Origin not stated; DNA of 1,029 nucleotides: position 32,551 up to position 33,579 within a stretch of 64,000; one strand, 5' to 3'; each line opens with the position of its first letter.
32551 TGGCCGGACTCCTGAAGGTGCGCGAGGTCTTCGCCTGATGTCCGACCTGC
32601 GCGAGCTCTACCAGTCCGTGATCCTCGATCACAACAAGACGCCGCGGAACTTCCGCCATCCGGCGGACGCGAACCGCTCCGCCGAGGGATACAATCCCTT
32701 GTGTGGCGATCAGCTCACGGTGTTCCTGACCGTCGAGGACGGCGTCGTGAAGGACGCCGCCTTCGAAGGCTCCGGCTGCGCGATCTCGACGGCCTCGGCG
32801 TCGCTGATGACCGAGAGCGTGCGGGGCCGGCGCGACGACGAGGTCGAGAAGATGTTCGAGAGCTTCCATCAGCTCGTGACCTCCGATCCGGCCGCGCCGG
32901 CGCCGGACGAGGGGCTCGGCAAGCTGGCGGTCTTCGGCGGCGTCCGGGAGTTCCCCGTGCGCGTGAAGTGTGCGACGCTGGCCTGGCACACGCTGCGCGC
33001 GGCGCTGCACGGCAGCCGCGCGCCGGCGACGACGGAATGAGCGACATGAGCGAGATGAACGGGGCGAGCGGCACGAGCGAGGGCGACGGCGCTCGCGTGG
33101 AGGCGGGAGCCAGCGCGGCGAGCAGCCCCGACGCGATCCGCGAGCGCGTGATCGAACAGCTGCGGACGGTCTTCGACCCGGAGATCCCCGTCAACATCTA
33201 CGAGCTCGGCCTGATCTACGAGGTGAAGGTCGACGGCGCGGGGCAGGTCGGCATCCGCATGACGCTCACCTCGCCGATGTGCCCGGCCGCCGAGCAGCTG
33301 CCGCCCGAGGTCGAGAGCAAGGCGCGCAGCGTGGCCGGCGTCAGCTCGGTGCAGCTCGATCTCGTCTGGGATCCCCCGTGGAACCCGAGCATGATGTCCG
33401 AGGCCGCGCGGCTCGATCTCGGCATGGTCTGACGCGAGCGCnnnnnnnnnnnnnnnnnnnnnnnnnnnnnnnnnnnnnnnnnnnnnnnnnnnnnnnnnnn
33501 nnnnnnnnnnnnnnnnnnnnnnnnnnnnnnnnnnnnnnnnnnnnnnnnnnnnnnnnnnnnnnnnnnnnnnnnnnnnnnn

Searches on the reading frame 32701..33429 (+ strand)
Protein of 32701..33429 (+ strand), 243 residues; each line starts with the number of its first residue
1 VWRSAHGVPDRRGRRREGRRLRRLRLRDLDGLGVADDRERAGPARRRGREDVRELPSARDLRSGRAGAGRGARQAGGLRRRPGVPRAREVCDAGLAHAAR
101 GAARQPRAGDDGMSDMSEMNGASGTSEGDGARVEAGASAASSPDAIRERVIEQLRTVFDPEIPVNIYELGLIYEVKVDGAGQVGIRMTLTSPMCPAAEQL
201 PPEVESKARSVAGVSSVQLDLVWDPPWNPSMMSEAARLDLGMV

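Call 83: search_protein_families(library=pfam, proteins=[window:32701-33429:+], max_evalue=0.001)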
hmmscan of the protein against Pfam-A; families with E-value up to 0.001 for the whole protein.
window:32701-33429:+ (243 aa): 1 family
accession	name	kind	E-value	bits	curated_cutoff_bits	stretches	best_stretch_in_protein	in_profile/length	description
PF01883.24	FeS_assembly_P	-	2.9e-19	69.5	23.5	1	147-218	1-72/73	Iron-sulfur cluster assembly protein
